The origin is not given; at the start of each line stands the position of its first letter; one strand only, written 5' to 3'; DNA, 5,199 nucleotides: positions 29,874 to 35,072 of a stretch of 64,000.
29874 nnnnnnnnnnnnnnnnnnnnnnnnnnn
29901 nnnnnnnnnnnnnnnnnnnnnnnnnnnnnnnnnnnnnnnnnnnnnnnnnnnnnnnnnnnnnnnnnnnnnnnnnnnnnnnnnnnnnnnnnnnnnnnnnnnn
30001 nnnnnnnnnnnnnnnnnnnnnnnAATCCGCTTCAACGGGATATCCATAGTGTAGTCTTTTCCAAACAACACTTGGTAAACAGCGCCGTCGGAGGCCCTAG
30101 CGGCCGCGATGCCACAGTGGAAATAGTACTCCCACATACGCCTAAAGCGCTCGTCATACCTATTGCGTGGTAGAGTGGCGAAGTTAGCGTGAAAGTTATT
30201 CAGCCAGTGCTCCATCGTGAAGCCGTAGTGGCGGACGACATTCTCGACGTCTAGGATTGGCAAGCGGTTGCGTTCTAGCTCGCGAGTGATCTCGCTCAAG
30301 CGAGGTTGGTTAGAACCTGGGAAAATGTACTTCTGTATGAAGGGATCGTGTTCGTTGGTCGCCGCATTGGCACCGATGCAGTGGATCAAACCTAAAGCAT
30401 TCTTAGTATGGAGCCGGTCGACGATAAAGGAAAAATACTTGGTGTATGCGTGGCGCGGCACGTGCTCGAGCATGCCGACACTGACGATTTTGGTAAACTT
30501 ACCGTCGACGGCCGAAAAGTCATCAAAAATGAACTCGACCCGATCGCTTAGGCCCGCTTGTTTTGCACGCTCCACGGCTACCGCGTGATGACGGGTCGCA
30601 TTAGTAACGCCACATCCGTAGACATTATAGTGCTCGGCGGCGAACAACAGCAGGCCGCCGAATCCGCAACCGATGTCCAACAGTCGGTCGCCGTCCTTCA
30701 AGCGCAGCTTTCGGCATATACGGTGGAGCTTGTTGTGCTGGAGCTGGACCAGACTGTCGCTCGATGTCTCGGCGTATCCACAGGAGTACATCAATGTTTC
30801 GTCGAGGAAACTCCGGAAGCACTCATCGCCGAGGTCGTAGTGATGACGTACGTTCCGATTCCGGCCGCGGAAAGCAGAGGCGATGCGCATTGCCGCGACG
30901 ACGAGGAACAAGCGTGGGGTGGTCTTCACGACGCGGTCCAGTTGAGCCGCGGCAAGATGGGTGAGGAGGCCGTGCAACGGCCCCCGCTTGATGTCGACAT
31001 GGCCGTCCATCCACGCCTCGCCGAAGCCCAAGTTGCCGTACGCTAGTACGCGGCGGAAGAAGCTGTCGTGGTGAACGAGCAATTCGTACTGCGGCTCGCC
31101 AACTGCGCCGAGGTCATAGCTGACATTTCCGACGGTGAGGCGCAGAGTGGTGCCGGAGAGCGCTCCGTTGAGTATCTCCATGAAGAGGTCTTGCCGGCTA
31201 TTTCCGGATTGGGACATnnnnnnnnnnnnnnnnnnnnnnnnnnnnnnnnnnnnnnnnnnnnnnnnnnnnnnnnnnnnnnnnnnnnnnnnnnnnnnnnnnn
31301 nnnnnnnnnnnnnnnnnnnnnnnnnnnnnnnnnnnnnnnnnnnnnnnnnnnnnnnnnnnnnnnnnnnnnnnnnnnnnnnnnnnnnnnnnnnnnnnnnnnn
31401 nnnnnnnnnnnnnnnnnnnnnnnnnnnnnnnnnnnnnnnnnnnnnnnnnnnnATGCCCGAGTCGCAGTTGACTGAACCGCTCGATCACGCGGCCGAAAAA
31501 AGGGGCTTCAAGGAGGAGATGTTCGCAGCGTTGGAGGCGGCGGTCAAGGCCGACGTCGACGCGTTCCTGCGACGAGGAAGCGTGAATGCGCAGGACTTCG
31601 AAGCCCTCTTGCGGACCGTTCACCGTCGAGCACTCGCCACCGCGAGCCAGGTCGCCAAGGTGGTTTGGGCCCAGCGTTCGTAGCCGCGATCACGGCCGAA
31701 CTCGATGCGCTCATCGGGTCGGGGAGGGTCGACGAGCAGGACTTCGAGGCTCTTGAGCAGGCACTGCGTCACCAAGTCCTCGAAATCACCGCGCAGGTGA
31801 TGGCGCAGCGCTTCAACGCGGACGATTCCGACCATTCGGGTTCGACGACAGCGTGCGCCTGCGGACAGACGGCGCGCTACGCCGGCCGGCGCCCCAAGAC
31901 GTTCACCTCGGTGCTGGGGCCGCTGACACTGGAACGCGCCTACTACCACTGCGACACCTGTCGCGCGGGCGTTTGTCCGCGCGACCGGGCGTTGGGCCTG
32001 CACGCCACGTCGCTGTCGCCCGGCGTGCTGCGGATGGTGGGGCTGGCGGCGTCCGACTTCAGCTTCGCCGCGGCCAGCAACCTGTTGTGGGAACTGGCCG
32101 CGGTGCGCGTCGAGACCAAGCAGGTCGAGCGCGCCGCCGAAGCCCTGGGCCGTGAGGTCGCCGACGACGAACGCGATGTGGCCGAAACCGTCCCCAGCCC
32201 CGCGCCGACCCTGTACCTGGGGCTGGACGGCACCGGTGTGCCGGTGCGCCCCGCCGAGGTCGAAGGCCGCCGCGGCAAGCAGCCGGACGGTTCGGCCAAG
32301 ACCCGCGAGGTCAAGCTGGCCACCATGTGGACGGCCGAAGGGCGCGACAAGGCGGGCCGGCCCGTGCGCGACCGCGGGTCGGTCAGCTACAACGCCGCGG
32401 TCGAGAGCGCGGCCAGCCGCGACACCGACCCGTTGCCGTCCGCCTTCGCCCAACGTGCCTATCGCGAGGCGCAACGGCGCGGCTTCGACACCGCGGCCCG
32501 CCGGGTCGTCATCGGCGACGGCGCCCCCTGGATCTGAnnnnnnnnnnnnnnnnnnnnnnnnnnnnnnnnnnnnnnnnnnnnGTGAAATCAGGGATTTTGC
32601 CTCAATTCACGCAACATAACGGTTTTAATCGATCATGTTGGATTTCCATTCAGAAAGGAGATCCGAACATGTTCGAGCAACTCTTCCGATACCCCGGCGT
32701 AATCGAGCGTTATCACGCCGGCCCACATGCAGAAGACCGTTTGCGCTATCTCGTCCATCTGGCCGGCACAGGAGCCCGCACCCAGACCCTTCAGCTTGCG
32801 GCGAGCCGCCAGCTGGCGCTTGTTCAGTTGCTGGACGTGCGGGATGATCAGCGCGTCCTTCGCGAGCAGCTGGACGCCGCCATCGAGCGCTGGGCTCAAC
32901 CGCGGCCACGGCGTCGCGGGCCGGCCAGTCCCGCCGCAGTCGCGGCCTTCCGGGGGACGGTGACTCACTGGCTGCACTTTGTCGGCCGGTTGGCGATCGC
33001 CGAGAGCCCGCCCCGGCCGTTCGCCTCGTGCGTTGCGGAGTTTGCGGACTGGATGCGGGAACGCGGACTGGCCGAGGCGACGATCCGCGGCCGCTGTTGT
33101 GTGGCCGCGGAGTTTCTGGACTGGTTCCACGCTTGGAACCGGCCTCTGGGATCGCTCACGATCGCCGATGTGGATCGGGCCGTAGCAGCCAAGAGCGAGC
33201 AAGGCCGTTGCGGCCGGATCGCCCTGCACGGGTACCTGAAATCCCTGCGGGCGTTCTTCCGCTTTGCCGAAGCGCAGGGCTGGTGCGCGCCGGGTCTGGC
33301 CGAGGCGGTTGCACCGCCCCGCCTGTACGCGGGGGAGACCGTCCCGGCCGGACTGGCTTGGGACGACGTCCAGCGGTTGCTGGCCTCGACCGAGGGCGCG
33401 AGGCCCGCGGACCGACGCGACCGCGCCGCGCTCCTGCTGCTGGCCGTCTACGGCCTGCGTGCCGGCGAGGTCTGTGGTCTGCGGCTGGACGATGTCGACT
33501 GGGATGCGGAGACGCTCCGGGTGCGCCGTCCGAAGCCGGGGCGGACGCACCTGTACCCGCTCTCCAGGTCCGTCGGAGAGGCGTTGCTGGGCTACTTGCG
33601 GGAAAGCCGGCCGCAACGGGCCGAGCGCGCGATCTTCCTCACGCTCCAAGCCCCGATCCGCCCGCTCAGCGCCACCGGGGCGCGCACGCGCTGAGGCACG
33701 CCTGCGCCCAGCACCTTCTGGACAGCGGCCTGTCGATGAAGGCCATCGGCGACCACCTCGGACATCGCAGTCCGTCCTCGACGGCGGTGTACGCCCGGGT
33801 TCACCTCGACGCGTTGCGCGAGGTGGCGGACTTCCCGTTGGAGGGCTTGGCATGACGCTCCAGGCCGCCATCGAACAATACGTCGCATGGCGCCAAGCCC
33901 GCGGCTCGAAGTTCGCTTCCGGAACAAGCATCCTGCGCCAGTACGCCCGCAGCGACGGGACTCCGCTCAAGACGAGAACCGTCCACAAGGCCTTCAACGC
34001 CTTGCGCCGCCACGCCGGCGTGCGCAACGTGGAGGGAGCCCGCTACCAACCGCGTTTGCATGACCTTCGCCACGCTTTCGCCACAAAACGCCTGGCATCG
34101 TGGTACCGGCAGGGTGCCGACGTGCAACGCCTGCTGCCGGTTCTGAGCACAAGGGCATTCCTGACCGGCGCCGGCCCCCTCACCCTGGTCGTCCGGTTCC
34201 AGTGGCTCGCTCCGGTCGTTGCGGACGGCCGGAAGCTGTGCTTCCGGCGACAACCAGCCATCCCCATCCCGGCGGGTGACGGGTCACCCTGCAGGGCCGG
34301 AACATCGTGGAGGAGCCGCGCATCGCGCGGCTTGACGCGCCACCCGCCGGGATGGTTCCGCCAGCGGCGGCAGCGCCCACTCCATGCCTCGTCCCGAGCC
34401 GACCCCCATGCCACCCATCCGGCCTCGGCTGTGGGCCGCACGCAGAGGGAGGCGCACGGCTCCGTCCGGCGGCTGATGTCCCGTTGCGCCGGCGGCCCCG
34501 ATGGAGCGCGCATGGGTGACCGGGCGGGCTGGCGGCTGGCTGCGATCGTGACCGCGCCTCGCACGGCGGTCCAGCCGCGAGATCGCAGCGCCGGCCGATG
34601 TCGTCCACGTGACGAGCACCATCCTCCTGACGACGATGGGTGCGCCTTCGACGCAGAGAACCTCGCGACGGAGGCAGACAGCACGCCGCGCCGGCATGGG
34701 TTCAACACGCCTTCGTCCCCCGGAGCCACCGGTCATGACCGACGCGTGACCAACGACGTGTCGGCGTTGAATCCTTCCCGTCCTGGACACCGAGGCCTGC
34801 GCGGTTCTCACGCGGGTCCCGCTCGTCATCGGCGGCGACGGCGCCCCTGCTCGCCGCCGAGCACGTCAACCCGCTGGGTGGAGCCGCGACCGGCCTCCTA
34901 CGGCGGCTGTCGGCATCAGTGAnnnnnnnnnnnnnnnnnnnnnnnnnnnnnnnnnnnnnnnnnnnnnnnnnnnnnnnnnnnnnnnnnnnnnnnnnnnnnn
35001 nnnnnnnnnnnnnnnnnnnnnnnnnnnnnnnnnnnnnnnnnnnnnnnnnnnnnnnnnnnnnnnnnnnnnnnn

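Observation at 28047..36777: AT-richer five-gene lipid-tailoring cluster split by IS/RIT DNA: flavin halogenase-like, NTF2-like, CFA synthase, desaturase, hydrolase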

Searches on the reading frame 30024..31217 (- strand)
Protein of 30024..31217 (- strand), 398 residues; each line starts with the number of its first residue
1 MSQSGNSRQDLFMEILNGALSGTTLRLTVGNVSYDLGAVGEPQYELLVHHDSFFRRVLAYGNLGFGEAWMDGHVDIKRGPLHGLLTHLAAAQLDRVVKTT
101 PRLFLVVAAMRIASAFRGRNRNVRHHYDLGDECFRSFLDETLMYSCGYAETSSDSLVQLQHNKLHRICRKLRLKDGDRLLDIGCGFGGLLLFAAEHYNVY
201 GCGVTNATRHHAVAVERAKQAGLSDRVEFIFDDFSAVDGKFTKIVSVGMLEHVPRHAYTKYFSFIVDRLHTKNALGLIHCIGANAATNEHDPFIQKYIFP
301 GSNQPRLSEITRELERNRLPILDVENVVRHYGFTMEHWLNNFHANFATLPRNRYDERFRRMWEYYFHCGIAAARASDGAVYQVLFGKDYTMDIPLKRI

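Call 3: search_protein_families(library=pfam, proteins=[window:30024-31217:-], max_evalue=0.01)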
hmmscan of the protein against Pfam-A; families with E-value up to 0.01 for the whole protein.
window:30024-31217:- (398 aa): 7 families
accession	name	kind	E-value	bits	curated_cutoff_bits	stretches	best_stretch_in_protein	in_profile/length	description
PF02353.26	CMAS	-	2.9e-64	217.4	27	1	120-382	7-272/273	Mycolic acid cyclopropane synthetase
PF13649.12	Methyltransf_25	-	3.4e-08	34.5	27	1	180-268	2-92/97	Methyltransferase domain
PF13489.12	Methyltransf_23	-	2.1e-06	28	27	1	172-266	19-105/164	Methyltransferase domain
PF08242.18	Methyltransf_12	-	0.00019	22.5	30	1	180-254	1-79/98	Methyltransferase domain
PF13847.12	Methyltransf_31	-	0.00024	21.2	27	1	174-255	2-89/145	Methyltransferase domain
PF07021.18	MetW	-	0.00055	20.1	21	1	173-215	11-53/193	Methionine biosynthesis protein MetW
PF08241.18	Methyltransf_11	-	0.00085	20.3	21.2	1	180-256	1-76/95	Methyltransferase domain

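Call 4: search_protein_families(library=ncbifam, proteins=[window:30024-31217:-], max_evalue=0.01)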
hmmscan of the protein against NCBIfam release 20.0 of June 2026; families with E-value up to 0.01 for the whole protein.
window:30024-31217:- (398 aa): 15 families
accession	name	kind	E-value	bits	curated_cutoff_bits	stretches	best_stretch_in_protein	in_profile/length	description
NF008686.0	PRK11705.1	equivalog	2e-88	297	400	1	39-388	32-373/383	cyclopropane fatty acyl phospholipid synthase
NF053839.1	CPFASynBruc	equivalog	3.3e-82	276.6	600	1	33-397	27-393/410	cyclopropane fatty acid synthase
NF040703.1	cyclopro_CfaB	exception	1.5e-60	205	650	1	32-387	24-376/393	C17 cyclopropane fatty acid synthase CfaB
NF040660.1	mycolic_MTase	equivalog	1.3e-30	107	390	1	119-348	4-245/283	cyclopropane mycolic acid synthase family methyltransferase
TIGR02021.1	BchM-ChlM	equivalog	9.1e-09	35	158.9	1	164-267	45-145/218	magnesium protoporphyrin IX methyltransferase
NF041943.1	GPPMT_Stmyces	equivalog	1.6e-06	28.2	400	1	125-234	30-136/272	geranyl diphosphate 2-C-methyltransferase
NF043040.1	corrin_prot_MT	hypoth_equivalog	2.8e-06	26.9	180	1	167-242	34-107/216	corrinoid protein-associated methyltransferase CpaM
TIGR01983.1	UbiG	equivalog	2.9e-05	23.5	102.95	1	165-255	49-131/228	bifunctional 2-polyprenyl-6-hydroxyphenol methylase/3-demethylubiquinol 3-O-methyltransferase UbiG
NF050150.1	RiPP_MTase_ApyS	equivalog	5e-05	22.7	400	1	164-234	133-201/323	RiPP biosynthesis methyltransferase ApyS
NF041081.1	prot_lys_mtase_Arch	equivalog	0.00017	21.7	200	1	174-253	8-88/142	protein-lysine N-methyltransferase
NF045667.1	MTase_DVU1556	equivalog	0.00061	19.3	155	1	166-220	13-67/213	DVU_1556 family methyltransferase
TIGR02081.1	metW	equivalog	0.0017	18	189.5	1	173-217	11-55/194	methionine biosynthesis protein MetW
NF001244.0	PRK00216.1-5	equivalog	0.0084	15.4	216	0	166-237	39-112/236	bifunctional demethylmenaquinone methyltransferase/2-methoxy-6-polyprenyl-1,4-benzoquinol methylase UbiE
TIGR02469.1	CbiT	equivalog_domain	0.009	16.3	78.3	0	169-195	13-39/124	precorrin-6Y C5,15-methyltransferase (decarboxylating) subunit CbiT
NF001556.0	PRK00377.1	equivalog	0.0097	15.7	238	0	169-193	34-58/198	cobalt-precorrin-6Y C(15)-methyltransferase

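Call 49: search_solved_structures(query=window:30024-31217:-, max_evalue=1e-10, show_alignments=2)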
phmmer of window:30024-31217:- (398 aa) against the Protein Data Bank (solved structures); distinct sequences matched with E-value up to 1e-10: 12.
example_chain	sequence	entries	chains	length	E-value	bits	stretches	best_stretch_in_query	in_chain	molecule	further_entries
7qos_A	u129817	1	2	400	4.2e-61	210.3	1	57-395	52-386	Cyclopropane-fatty-acyl-phospholipid synthase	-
6bqc_A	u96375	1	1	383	5.4e-55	190.2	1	41-388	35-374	Cyclopropane-fatty-acyl-phospholipid synthase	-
5z9o_A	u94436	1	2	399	4.2e-47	164.2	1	42-387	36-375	Cyclopropane-fatty-acyl-phospholipid synthase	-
1kp9_A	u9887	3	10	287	7.2e-26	94.3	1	121-369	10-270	CYCLOPROPANE-FATTY-ACYL-PHOSPHOLIPID SYNTHASE 1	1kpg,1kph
1l1e_A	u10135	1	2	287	4e-23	85.2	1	122-348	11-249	mycolic acid synthase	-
7l9u_A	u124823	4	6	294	2.4e-22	82.7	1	125-368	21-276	S-adenosylmethionine-dependent methyltransferase UmaA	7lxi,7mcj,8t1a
8raq_A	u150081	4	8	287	1.2e-21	80.4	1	124-368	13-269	Mycolic acid methyltransferase MmaA1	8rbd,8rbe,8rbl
1tpy_A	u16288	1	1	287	1.9e-19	73.1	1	122-368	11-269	methoxy mycolic acid synthase 2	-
2fk7_A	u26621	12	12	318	2.8e-17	66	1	116-367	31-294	methoxy mycolic acid synthase 4 | Hydroxymycolate synthase MmaA4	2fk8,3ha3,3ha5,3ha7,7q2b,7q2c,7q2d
1kpi_A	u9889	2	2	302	1.7e-16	63.4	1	122-256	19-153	CYCLOPROPANE-FATTY-ACYL-PHOSPHOLIPID SYNTHASE 2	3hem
5kn4_A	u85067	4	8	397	5.4e-13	51.9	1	138-302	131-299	Pavine N-methyltransferase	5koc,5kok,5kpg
5kpc_A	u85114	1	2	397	1.1e-11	47.6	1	138-302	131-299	Pavine N-methyltransferase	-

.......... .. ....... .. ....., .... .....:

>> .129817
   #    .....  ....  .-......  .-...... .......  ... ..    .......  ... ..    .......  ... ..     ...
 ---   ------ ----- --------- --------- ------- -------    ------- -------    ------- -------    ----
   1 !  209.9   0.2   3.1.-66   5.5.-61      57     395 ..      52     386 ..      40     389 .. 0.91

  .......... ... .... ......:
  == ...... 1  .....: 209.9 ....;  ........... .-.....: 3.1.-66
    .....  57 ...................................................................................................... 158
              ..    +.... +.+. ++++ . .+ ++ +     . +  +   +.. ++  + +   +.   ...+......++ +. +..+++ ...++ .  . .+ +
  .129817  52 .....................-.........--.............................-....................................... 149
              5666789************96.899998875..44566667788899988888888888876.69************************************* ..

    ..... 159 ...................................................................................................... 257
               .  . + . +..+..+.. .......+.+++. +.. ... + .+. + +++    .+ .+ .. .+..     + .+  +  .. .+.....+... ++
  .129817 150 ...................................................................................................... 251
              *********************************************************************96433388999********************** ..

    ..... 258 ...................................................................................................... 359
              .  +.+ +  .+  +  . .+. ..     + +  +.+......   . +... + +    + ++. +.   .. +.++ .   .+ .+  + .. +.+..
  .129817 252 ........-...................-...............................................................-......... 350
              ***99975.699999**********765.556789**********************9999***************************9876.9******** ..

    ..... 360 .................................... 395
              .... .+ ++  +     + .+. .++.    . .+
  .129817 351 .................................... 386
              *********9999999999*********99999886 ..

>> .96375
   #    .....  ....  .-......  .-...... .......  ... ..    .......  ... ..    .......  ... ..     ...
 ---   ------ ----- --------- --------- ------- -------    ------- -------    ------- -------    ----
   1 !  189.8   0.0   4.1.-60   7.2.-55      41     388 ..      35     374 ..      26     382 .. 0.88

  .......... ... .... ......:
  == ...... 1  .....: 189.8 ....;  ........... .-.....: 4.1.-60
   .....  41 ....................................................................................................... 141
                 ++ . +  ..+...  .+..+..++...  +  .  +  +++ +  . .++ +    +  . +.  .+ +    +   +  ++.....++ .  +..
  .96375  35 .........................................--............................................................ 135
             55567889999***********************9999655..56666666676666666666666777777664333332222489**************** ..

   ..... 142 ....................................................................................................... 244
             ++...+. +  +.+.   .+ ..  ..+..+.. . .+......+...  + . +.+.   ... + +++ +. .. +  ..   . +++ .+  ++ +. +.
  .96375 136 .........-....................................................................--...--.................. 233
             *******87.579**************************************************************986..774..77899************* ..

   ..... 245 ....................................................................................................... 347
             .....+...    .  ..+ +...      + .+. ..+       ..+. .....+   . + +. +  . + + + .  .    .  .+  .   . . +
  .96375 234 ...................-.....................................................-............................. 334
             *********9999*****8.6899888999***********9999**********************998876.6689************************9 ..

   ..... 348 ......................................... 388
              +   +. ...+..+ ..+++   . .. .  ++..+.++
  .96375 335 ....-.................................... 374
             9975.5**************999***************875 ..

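Call 70: search_protein_families(library=padloc, proteins=[window:30024-31217:-], max_evalue=0.01)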
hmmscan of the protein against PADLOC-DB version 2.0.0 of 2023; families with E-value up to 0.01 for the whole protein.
window:30024-31217:- (398 aa): 1 family
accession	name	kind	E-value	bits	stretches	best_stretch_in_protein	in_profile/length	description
PDLC04134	mad2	-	3.1e-13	47.4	1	149-281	265-397/492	mads_2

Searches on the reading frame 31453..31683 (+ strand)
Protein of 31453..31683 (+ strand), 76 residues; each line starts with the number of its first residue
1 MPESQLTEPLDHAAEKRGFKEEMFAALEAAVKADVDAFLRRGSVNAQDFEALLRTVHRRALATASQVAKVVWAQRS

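Call 24: search_protein_families(library=pfam, proteins=[window:31453-31683:+], max_evalue=0.01)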
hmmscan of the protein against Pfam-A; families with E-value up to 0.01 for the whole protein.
window:31453-31683:+ (76 aa): 0 families

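Call 34: search_protein_families(library=ncbifam, proteins=[window:31453-31683:+], max_evalue=0.01)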
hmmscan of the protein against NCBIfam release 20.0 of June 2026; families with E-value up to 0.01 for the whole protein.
window:31453-31683:+ (76 aa): 0 families

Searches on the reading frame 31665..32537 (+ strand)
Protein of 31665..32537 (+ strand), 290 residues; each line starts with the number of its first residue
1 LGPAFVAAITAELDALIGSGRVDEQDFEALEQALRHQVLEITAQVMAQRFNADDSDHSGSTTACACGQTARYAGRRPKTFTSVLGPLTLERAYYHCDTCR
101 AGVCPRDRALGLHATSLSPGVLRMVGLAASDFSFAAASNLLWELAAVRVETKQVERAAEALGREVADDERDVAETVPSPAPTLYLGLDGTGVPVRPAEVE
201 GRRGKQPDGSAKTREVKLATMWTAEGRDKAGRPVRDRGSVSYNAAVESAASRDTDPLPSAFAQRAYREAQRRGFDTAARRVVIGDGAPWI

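Call 24: search_protein_families(library=pfam, proteins=[window:31665-32537:+], max_evalue=0.01)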
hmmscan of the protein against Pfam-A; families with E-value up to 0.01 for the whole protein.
window:31665-32537:+ (290 aa): 0 families

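Call 34: search_protein_families(library=ncbifam, proteins=[window:31665-32537:+], max_evalue=0.01)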
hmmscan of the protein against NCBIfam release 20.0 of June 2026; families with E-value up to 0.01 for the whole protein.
window:31665-32537:+ (290 aa): 3 families
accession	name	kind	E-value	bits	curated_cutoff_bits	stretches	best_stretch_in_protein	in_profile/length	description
NF033572.1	transpos_ISKra4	equivalog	4.1e-40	138.2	205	1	15-290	9-270/422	ISKra4 family transposase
NF041731.2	transpos_ISH6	equivalog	2.6e-11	42.9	240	1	25-225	25-215/414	ISH6 family transposase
NF033529.1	transpos_ISLre2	equivalog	9.9e-06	25.1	200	1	85-203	1-115/382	ISLre2 family transposase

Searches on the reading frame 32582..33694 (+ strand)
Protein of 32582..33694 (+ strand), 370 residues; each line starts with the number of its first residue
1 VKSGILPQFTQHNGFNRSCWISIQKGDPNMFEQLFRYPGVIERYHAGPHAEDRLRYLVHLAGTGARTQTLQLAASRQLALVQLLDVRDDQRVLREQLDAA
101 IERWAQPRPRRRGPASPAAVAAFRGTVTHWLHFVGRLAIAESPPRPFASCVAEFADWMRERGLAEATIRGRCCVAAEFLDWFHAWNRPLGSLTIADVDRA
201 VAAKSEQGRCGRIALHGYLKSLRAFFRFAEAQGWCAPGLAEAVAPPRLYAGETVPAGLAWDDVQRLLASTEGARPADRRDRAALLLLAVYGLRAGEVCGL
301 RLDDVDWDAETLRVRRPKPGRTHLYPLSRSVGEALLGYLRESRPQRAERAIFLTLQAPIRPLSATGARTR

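Call 24: search_protein_families(library=pfam, proteins=[window:32582-33694:+], max_evalue=0.01)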
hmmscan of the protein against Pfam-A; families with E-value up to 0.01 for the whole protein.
window:32582-33694:+ (370 aa): 1 family
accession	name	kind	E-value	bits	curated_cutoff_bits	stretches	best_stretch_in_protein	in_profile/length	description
PF00589.27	Phage_integrase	-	2.8e-13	50.4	27.1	1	261-364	6-107/172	Phage integrase family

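Call 34: search_protein_families(library=ncbifam, proteins=[window:32582-33694:+], max_evalue=0.01)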
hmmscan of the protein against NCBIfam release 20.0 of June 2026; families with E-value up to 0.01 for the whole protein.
window:32582-33694:+ (370 aa): 10 families
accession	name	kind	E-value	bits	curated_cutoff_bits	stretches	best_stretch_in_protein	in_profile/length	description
TIGR02225.1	recomb_XerD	equivalog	1.9e-20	73.4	329.6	1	159-352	9-203/290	site-specific tyrosine recombinase XerD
NF001399.0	PRK00283.1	subfamily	1e-19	70.9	279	1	151-348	9-203/300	tyrosine recombinase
TIGR02224.1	recomb_XerC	equivalog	6e-17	62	335.15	1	154-353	3-207/295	tyrosine recombinase XerC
NF040815.2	recomb_XerA_Arch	equivalog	1.4e-16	60.9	220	1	153-353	2-184/263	site-specific tyrosine recombinase/integron integrase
NF002331.0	PRK01287.1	subfamily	2.6e-12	46.4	371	1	149-349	28-233/365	site-specific tyrosine recombinase XerC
NF007370.0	PRK09870.1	subfamily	9.4e-07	28.6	221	1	261-354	16-110/200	tyrosine-type DNA invertase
TIGR02249.1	integrase_gron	subfamily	0.00025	20.5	265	1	252-338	96-176/315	integron integrase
NF007371.0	PRK09871.1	subfamily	0.0012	18.4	222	1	275-341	23-89/198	tyrosine-type DNA invertase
NF003462.0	PRK05084.1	equivalog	0.0019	17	267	1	278-354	195-274/360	tyrosine recombinase XerS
NF011946.0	PRK15417.1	equivalog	0.0087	15.3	435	0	251-339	110-192/337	integron integrase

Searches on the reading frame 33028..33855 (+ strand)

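Call 24: search_protein_families(library=pfam, proteins=[window:33028-33855:+], max_evalue=0.01)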
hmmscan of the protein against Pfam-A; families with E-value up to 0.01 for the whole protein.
window:33028-33855:+ (275 aa): 1 family
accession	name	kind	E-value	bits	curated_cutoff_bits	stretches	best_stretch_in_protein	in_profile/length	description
PF00589.27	Phage_integrase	-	5.7e-08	33.2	27.1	1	218-258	128-168/172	Phage integrase family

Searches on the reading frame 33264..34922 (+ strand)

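Call 24: search_protein_families(library=pfam, proteins=[window:33264-34922:+], max_evalue=0.01)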
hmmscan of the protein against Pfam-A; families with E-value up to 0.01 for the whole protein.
window:33264-34922:+ (552 aa): 1 family
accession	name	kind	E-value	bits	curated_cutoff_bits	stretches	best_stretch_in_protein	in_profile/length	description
PF00589.27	Phage_integrase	-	2.8e-05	24.4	27.1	1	209-275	82-139/172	Phage integrase family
